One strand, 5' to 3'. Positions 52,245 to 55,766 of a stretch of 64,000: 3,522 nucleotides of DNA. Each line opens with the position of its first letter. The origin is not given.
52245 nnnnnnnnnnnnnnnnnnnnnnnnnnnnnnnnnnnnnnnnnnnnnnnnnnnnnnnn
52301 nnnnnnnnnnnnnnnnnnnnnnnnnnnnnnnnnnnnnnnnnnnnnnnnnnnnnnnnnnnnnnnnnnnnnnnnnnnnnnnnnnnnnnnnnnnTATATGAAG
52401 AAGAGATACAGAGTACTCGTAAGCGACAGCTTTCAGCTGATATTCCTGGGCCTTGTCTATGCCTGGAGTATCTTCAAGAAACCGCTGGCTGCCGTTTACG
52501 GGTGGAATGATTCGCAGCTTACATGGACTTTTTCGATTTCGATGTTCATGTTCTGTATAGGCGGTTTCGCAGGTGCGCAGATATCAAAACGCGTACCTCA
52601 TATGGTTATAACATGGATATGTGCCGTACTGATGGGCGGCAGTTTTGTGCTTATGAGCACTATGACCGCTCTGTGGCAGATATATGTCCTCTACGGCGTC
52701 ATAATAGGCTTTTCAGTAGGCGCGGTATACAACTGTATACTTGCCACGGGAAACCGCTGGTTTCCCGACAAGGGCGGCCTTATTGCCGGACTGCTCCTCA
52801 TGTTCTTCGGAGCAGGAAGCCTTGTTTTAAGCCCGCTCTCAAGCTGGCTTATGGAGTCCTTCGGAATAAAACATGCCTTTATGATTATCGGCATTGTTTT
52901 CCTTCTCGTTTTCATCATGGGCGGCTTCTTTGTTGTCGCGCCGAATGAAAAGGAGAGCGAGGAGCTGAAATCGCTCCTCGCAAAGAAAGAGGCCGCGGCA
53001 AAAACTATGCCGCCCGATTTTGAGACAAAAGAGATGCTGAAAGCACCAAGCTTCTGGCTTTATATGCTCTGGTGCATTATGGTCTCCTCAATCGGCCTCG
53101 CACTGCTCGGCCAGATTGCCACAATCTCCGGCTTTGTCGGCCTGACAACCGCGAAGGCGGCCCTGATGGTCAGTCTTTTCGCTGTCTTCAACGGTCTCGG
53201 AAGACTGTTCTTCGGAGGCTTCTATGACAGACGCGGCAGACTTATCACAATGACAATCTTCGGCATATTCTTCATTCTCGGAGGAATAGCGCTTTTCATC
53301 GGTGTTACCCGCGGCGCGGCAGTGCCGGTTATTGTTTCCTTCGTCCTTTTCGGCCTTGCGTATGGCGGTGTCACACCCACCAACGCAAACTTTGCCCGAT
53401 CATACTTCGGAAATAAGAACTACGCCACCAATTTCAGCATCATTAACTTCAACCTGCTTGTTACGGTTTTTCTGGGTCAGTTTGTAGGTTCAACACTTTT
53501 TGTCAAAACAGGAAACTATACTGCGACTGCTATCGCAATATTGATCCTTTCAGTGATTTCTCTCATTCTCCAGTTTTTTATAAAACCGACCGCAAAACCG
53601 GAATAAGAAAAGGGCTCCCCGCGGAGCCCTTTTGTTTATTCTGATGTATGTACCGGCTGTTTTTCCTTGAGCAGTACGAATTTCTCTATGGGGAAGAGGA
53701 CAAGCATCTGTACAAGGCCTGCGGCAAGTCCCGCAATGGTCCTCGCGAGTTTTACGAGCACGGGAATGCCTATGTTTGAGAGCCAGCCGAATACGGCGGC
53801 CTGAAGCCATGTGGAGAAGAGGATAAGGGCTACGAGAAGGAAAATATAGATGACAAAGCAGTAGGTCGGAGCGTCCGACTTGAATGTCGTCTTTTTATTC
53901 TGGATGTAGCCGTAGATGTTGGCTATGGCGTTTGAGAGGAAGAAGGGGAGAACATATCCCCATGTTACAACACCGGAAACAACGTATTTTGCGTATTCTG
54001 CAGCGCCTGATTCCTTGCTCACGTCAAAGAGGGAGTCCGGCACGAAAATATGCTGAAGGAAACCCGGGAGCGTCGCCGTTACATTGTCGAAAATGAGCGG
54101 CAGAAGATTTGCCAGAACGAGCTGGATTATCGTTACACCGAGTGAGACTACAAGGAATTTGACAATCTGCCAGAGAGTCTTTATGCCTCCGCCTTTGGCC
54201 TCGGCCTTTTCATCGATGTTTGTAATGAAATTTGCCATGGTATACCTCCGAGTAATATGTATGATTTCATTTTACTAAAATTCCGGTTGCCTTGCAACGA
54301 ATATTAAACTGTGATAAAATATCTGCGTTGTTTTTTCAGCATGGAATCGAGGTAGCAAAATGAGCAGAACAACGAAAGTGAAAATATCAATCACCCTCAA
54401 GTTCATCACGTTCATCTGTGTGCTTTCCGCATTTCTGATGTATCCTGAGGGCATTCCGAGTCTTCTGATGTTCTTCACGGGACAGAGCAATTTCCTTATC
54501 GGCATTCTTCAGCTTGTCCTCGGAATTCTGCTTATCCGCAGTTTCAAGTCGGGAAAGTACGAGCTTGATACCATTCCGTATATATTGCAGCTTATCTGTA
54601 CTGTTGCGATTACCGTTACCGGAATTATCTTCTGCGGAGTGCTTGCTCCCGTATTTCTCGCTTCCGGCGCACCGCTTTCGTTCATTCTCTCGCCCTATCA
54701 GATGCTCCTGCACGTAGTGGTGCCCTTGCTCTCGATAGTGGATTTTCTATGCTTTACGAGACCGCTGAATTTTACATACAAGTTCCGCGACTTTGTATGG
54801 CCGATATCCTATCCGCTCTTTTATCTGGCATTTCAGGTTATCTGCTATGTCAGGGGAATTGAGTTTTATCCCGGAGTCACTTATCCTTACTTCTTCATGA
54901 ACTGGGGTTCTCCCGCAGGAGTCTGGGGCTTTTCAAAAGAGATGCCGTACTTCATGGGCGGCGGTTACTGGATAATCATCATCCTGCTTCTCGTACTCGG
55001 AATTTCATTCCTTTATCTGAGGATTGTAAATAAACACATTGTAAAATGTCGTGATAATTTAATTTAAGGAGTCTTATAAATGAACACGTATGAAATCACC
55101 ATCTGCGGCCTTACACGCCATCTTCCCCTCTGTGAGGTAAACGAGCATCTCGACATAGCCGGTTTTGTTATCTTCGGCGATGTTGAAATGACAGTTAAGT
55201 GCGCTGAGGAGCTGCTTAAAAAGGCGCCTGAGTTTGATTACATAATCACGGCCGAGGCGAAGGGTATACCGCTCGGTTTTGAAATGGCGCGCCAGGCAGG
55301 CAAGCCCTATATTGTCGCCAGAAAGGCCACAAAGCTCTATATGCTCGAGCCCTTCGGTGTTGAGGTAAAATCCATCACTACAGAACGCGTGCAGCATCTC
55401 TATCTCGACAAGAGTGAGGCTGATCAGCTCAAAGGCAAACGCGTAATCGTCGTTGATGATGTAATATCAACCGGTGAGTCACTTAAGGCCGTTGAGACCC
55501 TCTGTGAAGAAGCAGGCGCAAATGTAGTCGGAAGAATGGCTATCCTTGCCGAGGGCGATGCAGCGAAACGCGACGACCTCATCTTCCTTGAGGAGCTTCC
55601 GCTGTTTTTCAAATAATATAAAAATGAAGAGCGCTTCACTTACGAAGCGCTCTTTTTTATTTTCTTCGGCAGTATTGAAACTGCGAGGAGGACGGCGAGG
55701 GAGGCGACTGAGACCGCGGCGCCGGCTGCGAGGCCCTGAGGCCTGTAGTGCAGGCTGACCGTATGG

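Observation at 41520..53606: PadR-controlled locus combining esterases, CoA-transferase, acyl-CoA ligase and an ACAD-EtfBA reductase: candidate hydroxycinnamate release and reduction system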

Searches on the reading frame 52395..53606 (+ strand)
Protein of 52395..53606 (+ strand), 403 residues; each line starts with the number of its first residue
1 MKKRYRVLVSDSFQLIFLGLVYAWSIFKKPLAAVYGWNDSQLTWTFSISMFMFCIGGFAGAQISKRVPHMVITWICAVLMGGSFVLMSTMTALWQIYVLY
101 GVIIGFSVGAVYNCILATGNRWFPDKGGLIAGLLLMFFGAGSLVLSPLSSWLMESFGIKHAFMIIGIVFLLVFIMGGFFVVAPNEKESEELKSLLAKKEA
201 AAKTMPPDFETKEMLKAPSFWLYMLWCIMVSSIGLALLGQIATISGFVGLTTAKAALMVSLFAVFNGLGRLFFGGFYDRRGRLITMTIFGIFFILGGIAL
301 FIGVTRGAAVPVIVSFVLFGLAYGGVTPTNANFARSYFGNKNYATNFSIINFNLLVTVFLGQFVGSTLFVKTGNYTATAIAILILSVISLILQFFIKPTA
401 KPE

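Call 4: search_protein_families(library=pfam, proteins=[window:52395-53606:+], max_evalue=0.01)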
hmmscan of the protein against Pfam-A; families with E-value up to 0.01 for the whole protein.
window:52395-53606:+ (403 aa): 2 families
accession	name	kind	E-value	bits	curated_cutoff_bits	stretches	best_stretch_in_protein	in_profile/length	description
PF07690.21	MFS_1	-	8.5e-33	114.1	33.4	1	17-353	9-338/347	Major Facilitator Superfamily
PF23262.1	NFD4_C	-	5e-05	23.7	27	1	211-383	10-182/215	NFD4, C-terminal domain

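Call 7: search_protein_families(library=ncbifam, proteins=[window:52395-53606:+], max_evalue=0.01)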
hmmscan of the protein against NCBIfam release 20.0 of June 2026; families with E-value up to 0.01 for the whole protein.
window:52395-53606:+ (403 aa): 9 families
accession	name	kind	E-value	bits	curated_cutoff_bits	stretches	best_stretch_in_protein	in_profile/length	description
NF049980.1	SfMCT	equivalog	4.1e-77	259.4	320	1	5-384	2-377/378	L-lactate MFS transporter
TIGR00890.1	2A0111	subfamily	1.3e-46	159.3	374.85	1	7-392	5-377/377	oxalate/formate antiport family MFS transporter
TIGR04259.1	oxa_formateAnti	equivalog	6.1e-39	134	335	1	19-400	17-396/405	oxalate/formate MFS antiporter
TIGR00893.1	2A0114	subfamily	1e-17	64.2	395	2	38-274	27-272/399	D-galactonate transporter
NF038246.1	bile_salt_MFS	equivalog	2.7e-15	56.2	400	1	32-392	33-399/408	conjugated bile salt MFS transporter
TIGR00892.1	2A0113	subfamily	7.5e-08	31.5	586.1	1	18-389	28-416/455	monocarboxylate transporter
NF002982.0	PRK03699.1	equivalog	2.4e-05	23.6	221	1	54-190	256-391/395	MFS transporter TsgA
TIGR00880.1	2_A_01_02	superfamily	0.0002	21.5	131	1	257-398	2-139/141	multidrug resistance protein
NF002962.0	PRK03633.1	equivalog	0.00088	18.5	361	1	200-393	182-365/382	MFS transporter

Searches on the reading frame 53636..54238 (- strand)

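Call 4: search_protein_families(library=pfam, proteins=[window:53636-54238:-], max_evalue=0.01)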
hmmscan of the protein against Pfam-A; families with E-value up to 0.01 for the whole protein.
window:53636-54238:- (200 aa): 1 family
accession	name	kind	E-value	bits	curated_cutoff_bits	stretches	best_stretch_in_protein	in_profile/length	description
PF04138.20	GtrA_DPMS_TM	-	0.00015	22.3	26.1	0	87-188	20-115/117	GtrA/DPMS, transmembrane domain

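Call 7: search_protein_families(library=ncbifam, proteins=[window:53636-54238:-], max_evalue=0.01)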
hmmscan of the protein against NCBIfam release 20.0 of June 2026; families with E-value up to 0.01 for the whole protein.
window:53636-54238:- (200 aa): 0 families

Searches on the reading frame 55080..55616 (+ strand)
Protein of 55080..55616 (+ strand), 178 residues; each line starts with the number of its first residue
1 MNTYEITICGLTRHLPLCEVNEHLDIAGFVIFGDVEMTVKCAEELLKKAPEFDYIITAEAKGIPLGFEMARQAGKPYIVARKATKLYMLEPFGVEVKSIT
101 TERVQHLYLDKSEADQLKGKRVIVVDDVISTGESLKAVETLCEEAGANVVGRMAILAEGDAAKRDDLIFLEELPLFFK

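Call 4: search_protein_families(library=pfam, proteins=[window:55080-55616:+], max_evalue=0.01)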
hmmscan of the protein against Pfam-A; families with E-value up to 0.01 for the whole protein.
window:55080-55616:+ (178 aa): 2 families
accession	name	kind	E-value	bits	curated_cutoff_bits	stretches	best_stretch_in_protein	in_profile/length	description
PF00156.33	Pribosyltran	-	1.2e-11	44.6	26.3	1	49-166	27-134/158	Phosphoribosyl transferase domain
PF11382.13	MctB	-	0.00045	20.4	25.6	1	114-156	78-120/306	Copper transport outer membrane protein, MctB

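Call 7: search_protein_families(library=ncbifam, proteins=[window:55080-55616:+], max_evalue=0.01)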
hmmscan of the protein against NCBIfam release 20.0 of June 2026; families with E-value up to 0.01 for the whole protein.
window:55080-55616:+ (178 aa): 34 families (the best 25 are shown)
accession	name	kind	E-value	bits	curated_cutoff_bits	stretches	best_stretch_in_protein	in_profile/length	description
NF005592.0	PRK07322.1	subfamily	5e-69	231.3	143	1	1-176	1-177/180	adenine phosphoribosyltransferase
NF006328.0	PRK08558.1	equivalog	2e-19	70.1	184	1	49-162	109-220/238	adenine phosphoribosyltransferase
NF040646.1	HPT_Archaea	equivalog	2e-16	60.1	200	1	49-163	51-158/184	hypoxanthine/guanine phosphoribosyltransferase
NF002635.0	PRK02304.1-4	subfamily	6.7e-16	58.4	146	1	44-163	45-159/188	adenine phosphoribosyltransferase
NF002636.0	PRK02304.1-5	equivalog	1.5e-15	57.1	125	1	32-156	33-154/176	adenine phosphoribosyltransferase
NF004689.0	PRK06031.1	equivalog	2.8e-15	56.2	175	1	42-159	73-194/233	phosphoribosyltransferase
TIGR01743.1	purR_Bsub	equivalog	6.7e-14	51.5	258.7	1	51-162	128-236/268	pur operon repressor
NF009211.0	PRK12560.1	equivalog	1e-13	51.5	188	1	51-151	51-146/187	adenine phosphoribosyltransferase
TIGR01090.1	apt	equivalog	1.8e-13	51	185.85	1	48-156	43-146/169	adenine phosphoribosyltransferase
NF006671.0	PRK09219.1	equivalog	1.4e-12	47.5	177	1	50-151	49-149/192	xanthine phosphoribosyltransferase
TIGR01367.1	pyrE_Therm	equivalog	1e-11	44.8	150.25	1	40-166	47-152/187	orotate phosphoribosyltransferase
TIGR00336.1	pyrE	equivalog_domain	3.3e-11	43.3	106.8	1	113-160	102-149/173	orotate phosphoribosyltransferase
NF002633.0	PRK02304.1-2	equivalog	1.6e-10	41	224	1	48-155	45-147/172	adenine phosphoribosyltransferase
NF002634.0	PRK02304.1-3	equivalog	2e-10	40.7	170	1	50-156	54-155/182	adenine phosphoribosyltransferase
TIGR01744.1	XPRTase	equivalog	2.2e-08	34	164.45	1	52-155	51-153/191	xanthine phosphoribosyltransferase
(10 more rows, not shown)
